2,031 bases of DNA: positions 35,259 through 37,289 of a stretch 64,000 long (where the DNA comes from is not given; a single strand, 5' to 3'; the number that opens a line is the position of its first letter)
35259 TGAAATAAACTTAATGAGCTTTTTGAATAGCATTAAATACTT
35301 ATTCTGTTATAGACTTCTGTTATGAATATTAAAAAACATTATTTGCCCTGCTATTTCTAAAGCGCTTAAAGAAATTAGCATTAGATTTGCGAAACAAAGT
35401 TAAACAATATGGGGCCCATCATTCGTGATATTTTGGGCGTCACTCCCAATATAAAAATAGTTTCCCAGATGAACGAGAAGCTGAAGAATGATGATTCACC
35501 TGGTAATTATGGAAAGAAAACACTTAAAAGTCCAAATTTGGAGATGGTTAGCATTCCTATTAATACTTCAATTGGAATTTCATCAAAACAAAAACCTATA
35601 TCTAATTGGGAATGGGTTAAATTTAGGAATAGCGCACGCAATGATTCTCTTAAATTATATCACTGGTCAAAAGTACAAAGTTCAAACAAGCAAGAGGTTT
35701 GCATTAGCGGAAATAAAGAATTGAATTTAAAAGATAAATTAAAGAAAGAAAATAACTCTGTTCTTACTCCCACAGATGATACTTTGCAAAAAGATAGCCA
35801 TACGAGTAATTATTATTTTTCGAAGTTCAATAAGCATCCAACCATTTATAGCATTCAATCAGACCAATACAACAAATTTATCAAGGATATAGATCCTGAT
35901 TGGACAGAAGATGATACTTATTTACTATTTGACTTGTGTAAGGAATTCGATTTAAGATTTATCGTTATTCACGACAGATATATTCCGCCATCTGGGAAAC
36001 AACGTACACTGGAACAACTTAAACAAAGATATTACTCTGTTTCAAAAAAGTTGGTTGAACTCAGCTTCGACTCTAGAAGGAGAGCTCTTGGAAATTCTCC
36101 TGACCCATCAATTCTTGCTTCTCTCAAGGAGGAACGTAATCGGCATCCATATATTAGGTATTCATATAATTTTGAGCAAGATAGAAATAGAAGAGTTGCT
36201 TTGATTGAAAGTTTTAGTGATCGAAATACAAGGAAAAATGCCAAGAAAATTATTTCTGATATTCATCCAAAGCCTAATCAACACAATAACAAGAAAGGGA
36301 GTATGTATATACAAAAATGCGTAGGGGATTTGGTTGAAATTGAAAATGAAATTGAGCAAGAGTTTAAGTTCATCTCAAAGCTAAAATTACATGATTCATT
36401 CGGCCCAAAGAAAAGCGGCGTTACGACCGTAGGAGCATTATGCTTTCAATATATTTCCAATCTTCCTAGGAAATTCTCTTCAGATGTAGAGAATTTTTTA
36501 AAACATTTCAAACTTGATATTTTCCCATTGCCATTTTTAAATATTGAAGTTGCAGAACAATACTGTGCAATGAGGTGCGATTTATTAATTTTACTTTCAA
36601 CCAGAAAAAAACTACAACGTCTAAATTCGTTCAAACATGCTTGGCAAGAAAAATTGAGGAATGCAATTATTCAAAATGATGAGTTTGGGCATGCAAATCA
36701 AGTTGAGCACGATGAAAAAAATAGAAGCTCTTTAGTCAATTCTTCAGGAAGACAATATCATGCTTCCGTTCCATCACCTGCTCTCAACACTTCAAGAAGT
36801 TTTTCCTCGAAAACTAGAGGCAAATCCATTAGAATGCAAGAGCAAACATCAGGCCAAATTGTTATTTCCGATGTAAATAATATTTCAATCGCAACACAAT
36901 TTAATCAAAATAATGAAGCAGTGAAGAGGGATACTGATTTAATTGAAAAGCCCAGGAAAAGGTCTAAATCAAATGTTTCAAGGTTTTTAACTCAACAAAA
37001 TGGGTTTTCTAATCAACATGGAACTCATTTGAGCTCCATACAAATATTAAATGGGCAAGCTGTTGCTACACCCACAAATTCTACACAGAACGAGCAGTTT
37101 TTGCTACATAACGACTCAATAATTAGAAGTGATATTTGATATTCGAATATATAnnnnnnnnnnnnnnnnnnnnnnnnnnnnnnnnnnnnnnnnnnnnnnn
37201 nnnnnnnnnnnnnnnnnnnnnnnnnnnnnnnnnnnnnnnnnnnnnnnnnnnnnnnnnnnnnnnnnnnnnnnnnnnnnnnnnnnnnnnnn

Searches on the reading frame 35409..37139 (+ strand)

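Call 29: search_protein_families(library=pfam, proteins=[window:35409-37139:+], max_evalue=0.001)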
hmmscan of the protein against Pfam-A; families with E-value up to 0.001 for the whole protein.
window:35409-37139:+ (576 aa): 1 family
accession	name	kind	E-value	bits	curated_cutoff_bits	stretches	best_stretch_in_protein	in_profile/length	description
PF16282.11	SANT_DAMP1_like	-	1.6e-27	96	29.1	1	135-216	1-80/80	SANT/Myb-like domain of DAMP1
